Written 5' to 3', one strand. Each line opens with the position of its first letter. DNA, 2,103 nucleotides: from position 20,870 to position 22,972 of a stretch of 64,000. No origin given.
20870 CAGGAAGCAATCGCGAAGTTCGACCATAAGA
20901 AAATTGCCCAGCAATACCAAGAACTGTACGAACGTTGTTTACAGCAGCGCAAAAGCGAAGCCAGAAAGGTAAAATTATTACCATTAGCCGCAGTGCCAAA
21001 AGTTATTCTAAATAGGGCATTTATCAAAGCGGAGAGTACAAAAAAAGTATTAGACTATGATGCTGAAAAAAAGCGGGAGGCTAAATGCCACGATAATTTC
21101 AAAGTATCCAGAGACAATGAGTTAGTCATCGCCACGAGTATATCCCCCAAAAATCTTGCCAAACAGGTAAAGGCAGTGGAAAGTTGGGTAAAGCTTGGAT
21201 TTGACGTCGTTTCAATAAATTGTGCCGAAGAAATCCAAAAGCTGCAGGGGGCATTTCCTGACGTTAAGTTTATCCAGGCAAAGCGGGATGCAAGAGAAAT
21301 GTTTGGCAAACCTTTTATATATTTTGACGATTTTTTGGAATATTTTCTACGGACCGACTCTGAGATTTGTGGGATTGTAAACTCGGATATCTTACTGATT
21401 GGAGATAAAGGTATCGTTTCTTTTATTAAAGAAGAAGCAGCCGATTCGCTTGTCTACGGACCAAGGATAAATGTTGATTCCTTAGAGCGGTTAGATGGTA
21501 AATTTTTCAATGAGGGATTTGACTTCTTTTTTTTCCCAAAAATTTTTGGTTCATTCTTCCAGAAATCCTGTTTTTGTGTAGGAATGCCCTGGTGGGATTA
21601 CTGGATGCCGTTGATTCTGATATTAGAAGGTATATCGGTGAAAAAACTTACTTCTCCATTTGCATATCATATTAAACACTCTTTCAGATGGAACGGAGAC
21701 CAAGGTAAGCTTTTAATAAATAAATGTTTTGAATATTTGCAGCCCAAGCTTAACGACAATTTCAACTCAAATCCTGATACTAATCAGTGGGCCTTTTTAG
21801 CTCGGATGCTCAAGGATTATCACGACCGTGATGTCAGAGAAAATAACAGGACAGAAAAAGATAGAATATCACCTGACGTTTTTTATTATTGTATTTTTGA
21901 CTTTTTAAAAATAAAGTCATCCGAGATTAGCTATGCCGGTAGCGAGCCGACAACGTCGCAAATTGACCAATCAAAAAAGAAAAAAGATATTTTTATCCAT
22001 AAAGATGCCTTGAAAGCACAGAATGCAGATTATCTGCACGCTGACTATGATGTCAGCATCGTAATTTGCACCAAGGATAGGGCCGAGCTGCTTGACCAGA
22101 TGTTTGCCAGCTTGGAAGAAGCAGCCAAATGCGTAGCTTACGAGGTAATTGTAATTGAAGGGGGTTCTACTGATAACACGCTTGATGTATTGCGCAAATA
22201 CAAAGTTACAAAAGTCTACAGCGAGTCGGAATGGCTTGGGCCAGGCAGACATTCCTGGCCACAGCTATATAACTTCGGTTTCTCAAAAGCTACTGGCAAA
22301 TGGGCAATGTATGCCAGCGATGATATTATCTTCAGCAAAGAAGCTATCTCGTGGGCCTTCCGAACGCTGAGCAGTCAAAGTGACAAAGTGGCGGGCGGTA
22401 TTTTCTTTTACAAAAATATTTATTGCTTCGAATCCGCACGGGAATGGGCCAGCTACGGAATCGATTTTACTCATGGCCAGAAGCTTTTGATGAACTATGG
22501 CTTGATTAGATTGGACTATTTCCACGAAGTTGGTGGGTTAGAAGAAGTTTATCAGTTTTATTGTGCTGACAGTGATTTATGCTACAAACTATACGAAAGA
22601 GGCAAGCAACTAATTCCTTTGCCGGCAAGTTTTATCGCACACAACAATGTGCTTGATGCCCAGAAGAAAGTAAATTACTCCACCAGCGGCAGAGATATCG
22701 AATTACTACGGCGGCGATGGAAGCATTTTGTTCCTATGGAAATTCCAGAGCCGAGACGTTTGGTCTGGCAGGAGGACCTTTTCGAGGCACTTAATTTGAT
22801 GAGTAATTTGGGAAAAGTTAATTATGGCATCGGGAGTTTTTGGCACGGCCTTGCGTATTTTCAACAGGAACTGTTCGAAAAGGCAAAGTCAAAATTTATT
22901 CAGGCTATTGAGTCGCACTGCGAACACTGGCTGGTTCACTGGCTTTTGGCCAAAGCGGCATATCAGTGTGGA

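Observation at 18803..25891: A 2,362-aa single polypeptide carrying at least seven glycosyltransferase-type modules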

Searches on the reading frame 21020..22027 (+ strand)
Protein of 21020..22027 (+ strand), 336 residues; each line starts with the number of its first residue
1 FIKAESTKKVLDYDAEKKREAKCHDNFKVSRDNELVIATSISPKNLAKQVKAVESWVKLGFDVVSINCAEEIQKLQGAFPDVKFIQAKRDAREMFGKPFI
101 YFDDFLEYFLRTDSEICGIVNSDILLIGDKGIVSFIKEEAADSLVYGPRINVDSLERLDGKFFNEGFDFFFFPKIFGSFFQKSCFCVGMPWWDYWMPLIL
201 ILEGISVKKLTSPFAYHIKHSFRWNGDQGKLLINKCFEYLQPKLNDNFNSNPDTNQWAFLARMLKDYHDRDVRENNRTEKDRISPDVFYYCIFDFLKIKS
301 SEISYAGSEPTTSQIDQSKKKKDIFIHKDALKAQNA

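Call 8: search_protein_families(library=pfam, proteins=[window:21020-22027:+], max_evalue=10)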
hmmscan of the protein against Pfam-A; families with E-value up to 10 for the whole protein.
window:21020-22027:+ (336 aa): 1 family
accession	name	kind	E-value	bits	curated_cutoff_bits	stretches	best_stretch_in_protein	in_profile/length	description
PF07916.16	TraG_N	-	0.41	10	36.1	1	188-220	366-395/462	TraG-like protein, N-terminal region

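Call 9: search_protein_families(library=ncbifam, proteins=[window:21020-22027:+], max_evalue=1)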
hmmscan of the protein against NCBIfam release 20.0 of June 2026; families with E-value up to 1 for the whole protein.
window:21020-22027:+ (336 aa): 0 families

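Call 11: search_solved_structures(query=window:21020-22027:+, max_evalue=10)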
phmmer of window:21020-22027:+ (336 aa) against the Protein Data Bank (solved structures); distinct sequences matched with E-value up to 10: 2.
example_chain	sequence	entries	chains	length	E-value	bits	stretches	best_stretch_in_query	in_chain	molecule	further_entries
2guu_A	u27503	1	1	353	0.2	14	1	34-85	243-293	ODcase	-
2ffc_A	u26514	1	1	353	0.2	14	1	35-85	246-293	orotidine 5-monophosphate decarboxylase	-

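Call 21: search_solved_structures(query=A1, max_evalue=10)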
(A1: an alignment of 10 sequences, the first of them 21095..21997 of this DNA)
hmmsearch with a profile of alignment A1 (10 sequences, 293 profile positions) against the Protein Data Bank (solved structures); distinct sequences matched with E-value up to 10: 3.
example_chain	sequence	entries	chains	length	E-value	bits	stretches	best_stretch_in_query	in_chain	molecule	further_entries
8fwp_A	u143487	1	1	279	0.56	12.8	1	233-284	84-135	Cell division control protein 10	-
8pfh_A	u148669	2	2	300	0.62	12.6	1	233-284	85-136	CDC10 isoform 1 | Cell division control protein 10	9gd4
8sgd_A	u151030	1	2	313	0.67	12.5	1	233-284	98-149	CDC10 isoform 1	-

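Call 22: search_protein_families(library=pfam, alignment_id=A1, max_evalue=10)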
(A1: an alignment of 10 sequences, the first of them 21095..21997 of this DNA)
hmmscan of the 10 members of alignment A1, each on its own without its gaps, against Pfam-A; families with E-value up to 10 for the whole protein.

A. member 1, window:21095-21997:+ (301 aa): 0 families

B. families by the number of members that match (of 10 scanned): 5 families
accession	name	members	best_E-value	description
PF13469.12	Sulfotransfer_3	2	0.062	Sulfotransferase family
PF00463.27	ICL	1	0.025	Isocitrate lyase family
PF09809.14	MRP-L27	1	0.051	Mitochondrial ribosomal protein L27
PF20158.4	Cas5fv_helical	1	0.083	Cas5fv helical domain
PF11318.15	DUF3120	1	0.084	Protein of unknown function (DUF3120)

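Call 28: predict_structure(alignment_id=A1)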
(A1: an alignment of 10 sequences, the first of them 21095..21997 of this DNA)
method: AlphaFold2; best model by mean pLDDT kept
length: 301 residues; sequences in the alignment: 10
mean_pLDDT: 86.4   pTM: 0.85
mean pLDDT of the five models: 86.4, 84.4, 82.0, 80.8, 80.6
residues with pLDDT >= 90: 190; 70-90: 82; 50-70: 4; < 50: 25
segments of 3 or more residues with pLDDT < 50: 1-7, 284-301
pLDDT, mean of each block of 10 residues (from residue 1): 48 93 91 94 95 95 89 91 93 93 91 96 87 82 91 92 87 96 93 79 87 93 97 97 95 86 92 95 48 28 35
secondary structure, 60 per line:
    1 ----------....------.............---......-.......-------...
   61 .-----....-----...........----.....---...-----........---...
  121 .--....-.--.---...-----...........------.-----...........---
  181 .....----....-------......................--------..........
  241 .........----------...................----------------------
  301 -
elements in order: E11-14 H21-33 E37-42 H44-50 E58-61 H67-70 H77-86 E91-95 E99-101 H107-114 E118-121 E124-127 E136-138 E144-148 H149-154 H167-177 E181-185 E190-193 H201-222 H231-249 H260-274 E275-278

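Call 32: fold_search(model_id=the predicted structure, library=pdb)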
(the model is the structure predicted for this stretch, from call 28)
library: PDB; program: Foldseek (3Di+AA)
matches with E <= 10: 1720; with E <= 0.001: 230
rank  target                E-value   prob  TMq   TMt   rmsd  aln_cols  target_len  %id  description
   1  6h21_B                1.6e-07  1.00  0.51  0.49   8.4       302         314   13  TarP-UDP-GlcNAc-Mn (released 2018-09-26)
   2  6h1j_A                2.7e-07  1.00  0.51  0.49   8.2       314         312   11  TarP native (released 2018-09-26)
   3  9omn_B                2.8e-07  1.00  0.48  0.53   8.0       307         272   12  WrtF fucosyltransferase - GDP-2-deoxy-2-fluoro-beta-L-fucose (released 2025-10-29)
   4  9omm_A                3.0e-07  1.00  0.48  0.55   7.9       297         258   12  WrtF fucosyltransferase - tetrasaccharide product (released 2025-10-29)
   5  6h4f_A                3.0e-07  1.00  0.50  0.48   8.1       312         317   13  TarP-3RboP (released 2018-09-26)
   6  9gzk_C                3.2e-07  1.00  0.49  0.27   8.1       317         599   12  Crystal structure of the L. monocytogenes RmlT in complex with 4-RboP-(CH2)6NH2 (released 2024-12-18)
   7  9omk_B                3.9e-07  1.00  0.48  0.56   7.8       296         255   12  WrtF fucosyltransferase - trisaccharide acceptor (released 2025-10-29)
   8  6h4f_Q                3.9e-07  1.00  0.49  0.48   8.3       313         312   12  TarP-3RboP (released 2018-09-26)
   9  6h4f_E                4.1e-07  1.00  0.47  0.45   9.3       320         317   13  TarP-3RboP (released 2018-09-26)
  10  6h4f_B                4.6e-07  1.00  0.51  0.49   8.0       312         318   12  TarP-3RboP (released 2018-09-26)
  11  6h1j_B                4.6e-07  1.00  0.50  0.48   7.9       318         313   12  TarP native (released 2018-09-26)
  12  6hnq_B                4.6e-07  1.00  0.49  0.47   8.2       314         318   12  TarP-6RboP-(CH2)6NH2 (released 2018-10-24)
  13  9oml_B                4.9e-07  1.00  0.46  0.50   4.2       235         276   14  WrtF fucosyltransferase - acetylated trisaccharide acceptor (released 2025-10-29)
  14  6h21_C                5.3e-07  1.00  0.51  0.49   8.3       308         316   12  TarP-UDP-GlcNAc-Mn (released 2018-09-26)
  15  6h2n_B                5.9e-07  1.00  0.50  0.49   8.3       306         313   13  TarP-UDP-GlcNAc-Mg (released 2018-09-26)
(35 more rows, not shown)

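Call 67: find_homologous_proteins(query=A1, max_evalue=0.00001)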
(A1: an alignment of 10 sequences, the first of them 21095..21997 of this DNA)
Query A1 (10 sequences) (301 aa, profile of the alignment): 335 proteins with E <= 0.00001 among 4518 candidates; the best 120 are listed.
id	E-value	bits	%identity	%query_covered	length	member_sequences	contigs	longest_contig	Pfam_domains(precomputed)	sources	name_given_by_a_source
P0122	8.3e-169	579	46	78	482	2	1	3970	-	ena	-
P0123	2.4e-134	465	39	74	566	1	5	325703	PF02650.21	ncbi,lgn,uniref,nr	ncbi:hypothetical protein [Sporolactobacillus putidus]|uniref:Uncharacterized protein n=1 Tax=Sporol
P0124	2.1e-119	416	63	81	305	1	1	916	-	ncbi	ncbi:unnamed protein product, partial [marine sediment metagenome]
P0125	3.1e-92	327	44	93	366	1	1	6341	-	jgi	jgi:hypothetical protein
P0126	4.7e-92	327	43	79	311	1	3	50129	-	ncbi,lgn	-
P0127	3.8e-91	324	52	63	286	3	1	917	-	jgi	jgi:hypothetical protein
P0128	7.2e-90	319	48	68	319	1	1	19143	-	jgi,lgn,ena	-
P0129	4.9e-88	313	49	65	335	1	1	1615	-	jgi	jgi:hypothetical protein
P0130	9.0e-88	313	43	75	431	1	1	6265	PF13431.13,PF23914.2,PF13414.13,PF13428.13,PF14559.13,PF13371.13,PF00515.35,PF12895.14,PF13424.13,PF13432.13,PF13181.13,PF07719.24,PF13174.13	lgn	-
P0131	1.1e-87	312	45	70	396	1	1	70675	-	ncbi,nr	ncbi:MAG: hypothetical protein EPN22_00450 [Nitrospirae bacterium]|nr:MAG: hypothetical protein EPN2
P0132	1.7e-87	312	48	63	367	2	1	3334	-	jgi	-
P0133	3.5e-87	311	40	90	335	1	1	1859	-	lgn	-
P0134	4.3e-87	310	47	64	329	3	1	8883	-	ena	-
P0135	6.0e-87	310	47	69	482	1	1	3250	PF13431.13,PF23914.2,PF13414.13,PF13176.13,PF13428.13,PF13374.13,PF14559.13,PF24575.2,PF13371.13,PF00515.35,PF12895.14,PF13424.13,PF13432.13,PF13181.13,PF07719.24,PF13174.13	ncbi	-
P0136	7.2e-87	310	43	77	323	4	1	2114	-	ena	-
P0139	2.1e-86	308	43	73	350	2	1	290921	-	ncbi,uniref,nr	ncbi:hypothetical protein [Geobacter argillaceus]|uniref:Glycosyl transferase family 2 n=1 Tax=Geoba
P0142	9.4e-86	306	41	86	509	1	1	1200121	PF22674.3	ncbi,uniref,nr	ncbi:nucleoside-diphosphate sugar epimerase/dehydratase [Clostridium sp. BSD9I1]|uniref:nucleoside-d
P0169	1.8e-81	292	43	77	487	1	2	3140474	PF13431.13,PF23914.2,PF25060.1,PF13414.13,PF13176.13,PF13428.13,PF13374.13,PF07721.21,PF14559.13,PF24575.2,PF13371.13,PF00515.35,PF12895.14,PF13424.13,PF21033.5,PF13432.13,PF13181.13,PF07719.24,PF13174.13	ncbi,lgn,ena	-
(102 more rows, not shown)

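Call 68: find_encoding_contigs(protein=P0169, flank=8000, max_places=1)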
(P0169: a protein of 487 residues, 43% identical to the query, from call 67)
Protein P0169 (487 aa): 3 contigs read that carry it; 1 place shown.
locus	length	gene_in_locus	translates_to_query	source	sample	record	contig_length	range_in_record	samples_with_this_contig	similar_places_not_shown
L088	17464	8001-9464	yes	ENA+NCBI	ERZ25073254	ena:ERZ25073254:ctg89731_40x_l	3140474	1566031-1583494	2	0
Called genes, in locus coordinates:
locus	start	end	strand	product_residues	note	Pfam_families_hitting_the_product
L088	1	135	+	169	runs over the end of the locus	-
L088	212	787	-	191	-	PF13640:2OG-FeII_Oxy_3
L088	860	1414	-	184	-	-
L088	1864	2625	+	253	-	-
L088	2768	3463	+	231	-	-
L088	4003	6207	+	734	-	PF13432:TPR_16, PF14559:TPR_19, PF23914:TPR_CcmH_CycH, PF13414:TPR_11 (weak), PF14559:TPR_19 (weak), PF13424:TPR_12 (weak), PF00685:Sulfotransfer_1, PF13469:Sulfotransfer_3, +20 more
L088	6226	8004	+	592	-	PF00515:TPR_1 (faint), PF07719:TPR_2 (faint), PF13174:TPR_6 (faint), PF13176:TPR_7 (faint), PF13181:TPR_8 (faint), PF13371:TPR_9 (faint), PF13374:TPR_10 (faint), PF13844:Glyco_transf_41, +8 more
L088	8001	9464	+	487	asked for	PF13432:TPR_16 (weak), PF23914:TPR_CcmH_CycH (weak), PF00515:TPR_1 (weak), PF13181:TPR_8 (weak), PF13424:TPR_12, PF00515:TPR_1 (weak), PF13432:TPR_16 (weak), PF13431:TPR_17 (weak), +13 more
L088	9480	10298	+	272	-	-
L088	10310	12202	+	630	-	PF13844:Glyco_transf_41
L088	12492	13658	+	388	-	PF00404:Dockerin_1 (faint)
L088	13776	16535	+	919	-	-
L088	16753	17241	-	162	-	PF11143:DUF2919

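Call 69: find_encoding_contigs(protein=P0142, flank=8000, max_places=1)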
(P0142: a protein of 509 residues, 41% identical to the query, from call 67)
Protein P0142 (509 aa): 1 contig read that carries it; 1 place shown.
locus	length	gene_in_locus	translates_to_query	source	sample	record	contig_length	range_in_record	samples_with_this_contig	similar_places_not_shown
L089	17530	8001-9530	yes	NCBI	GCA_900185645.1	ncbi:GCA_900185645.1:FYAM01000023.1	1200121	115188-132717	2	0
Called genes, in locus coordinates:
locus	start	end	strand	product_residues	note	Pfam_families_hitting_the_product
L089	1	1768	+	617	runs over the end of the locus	PF01973:MptE-like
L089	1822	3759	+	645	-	-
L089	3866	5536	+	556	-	PF13489:Methyltransf_23, PF08241:Methyltransf_11 (weak), PF08242:Methyltransf_12, PF13649:Methyltransf_25 (weak), PF13847:Methyltransf_31, PF07719:TPR_2 (faint), PF00515:TPR_1 (faint), PF13181:TPR_8 (weak)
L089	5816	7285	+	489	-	PF01973:MptE-like (weak)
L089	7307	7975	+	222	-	PF02348:CTP_transf_3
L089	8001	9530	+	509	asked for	PF22674:C2185-like_N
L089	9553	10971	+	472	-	PF00535:Glycos_transf_2, PF10111:Glyco_tranf_2_2, PF13641:Glyco_tranf_2_3, PF22674:C2185-like_N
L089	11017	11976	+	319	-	PF00535:Glycos_transf_2, PF10111:Glyco_tranf_2_2 (weak), PF13641:Glyco_tranf_2_3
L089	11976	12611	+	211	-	PF04199:Cyclase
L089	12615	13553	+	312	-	PF00389:2-Hacid_dh, PF02826:2-Hacid_dh_C, PF03807:F420_oxidored (weak)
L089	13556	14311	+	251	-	PF00106:adh_short, PF01370:Epimerase (weak), PF08659:KR (weak), PF13561:adh_short_C2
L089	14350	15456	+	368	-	PF00535:Glycos_transf_2, PF10111:Glyco_tranf_2_2 (weak), PF13641:Glyco_tranf_2_3 (weak), PF22674:C2185-like_N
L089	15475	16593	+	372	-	PF00535:Glycos_transf_2, PF10111:Glyco_tranf_2_2, PF13641:Glyco_tranf_2_3, PF13424:TPR_12 (faint), PF00515:TPR_1, PF07719:TPR_2 (weak), PF13414:TPR_11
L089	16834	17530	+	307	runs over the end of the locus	PF21360:PylC-like_N, PF02655:ATP-grasp_3, PF13535:ATP-grasp_4, PF15632:ATPgrasp_Ter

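Call 70: find_encoding_contigs(protein=P0139, flank=8000, max_places=1)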
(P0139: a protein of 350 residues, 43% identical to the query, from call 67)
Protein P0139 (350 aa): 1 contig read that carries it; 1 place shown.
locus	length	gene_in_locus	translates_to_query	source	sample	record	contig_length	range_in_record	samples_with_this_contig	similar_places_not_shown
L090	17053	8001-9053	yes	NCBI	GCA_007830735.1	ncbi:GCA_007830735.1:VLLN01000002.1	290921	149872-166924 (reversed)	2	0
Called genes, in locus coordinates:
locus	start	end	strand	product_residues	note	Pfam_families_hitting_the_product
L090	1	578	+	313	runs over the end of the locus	PF04055:Radical_SAM, PF13186:SPASM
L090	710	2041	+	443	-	PF13555:AAA_29 (faint), PF00005:ABC_tran, PF14524:Wzt_C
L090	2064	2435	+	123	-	PF22740:PapZ_C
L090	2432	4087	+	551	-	-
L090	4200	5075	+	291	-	PF00685:Sulfotransfer_1, PF13469:Sulfotransfer_3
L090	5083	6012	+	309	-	-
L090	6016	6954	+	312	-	PF04055:Radical_SAM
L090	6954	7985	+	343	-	PF00535:Glycos_transf_2, PF13641:Glyco_tranf_2_3 (weak)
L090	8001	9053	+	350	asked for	-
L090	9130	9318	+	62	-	-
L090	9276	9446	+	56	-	-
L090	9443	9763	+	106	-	PF13560:HTH_31 (weak), PF01381:HTH_3 (weak)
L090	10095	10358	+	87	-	PF02604:PhdYeFM_antitox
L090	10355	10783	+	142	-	PF13470:PIN_3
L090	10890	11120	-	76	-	PF09720:Unstab_antitox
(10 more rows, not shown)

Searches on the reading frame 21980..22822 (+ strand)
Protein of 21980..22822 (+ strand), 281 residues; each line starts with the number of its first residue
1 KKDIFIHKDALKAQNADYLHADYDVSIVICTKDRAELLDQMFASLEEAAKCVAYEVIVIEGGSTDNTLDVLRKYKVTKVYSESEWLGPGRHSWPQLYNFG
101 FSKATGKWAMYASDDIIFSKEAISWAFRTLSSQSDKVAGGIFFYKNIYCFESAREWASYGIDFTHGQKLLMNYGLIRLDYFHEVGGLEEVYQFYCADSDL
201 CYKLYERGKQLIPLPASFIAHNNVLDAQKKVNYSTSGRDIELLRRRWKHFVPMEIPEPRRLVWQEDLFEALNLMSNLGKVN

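Call 8: search_protein_families(library=pfam, proteins=[window:21980-22822:+], max_evalue=10)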
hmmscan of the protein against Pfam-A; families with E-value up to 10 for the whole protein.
window:21980-22822:+ (281 aa): 3 families
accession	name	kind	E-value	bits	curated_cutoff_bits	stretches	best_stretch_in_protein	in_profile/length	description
PF00535.33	Glycos_transf_2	-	2.9e-13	50.5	23.3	1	26-155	1-128/168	Glycosyl transferase family 2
PF13641.12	Glyco_tranf_2_3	-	0.00045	20.7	27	1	25-141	3-122/230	Glycosyltransferase like family 2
PF10111.15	Glyco_tranf_2_2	-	0.0022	18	27.3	1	53-121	29-97/276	Glycosyltransferase like family 2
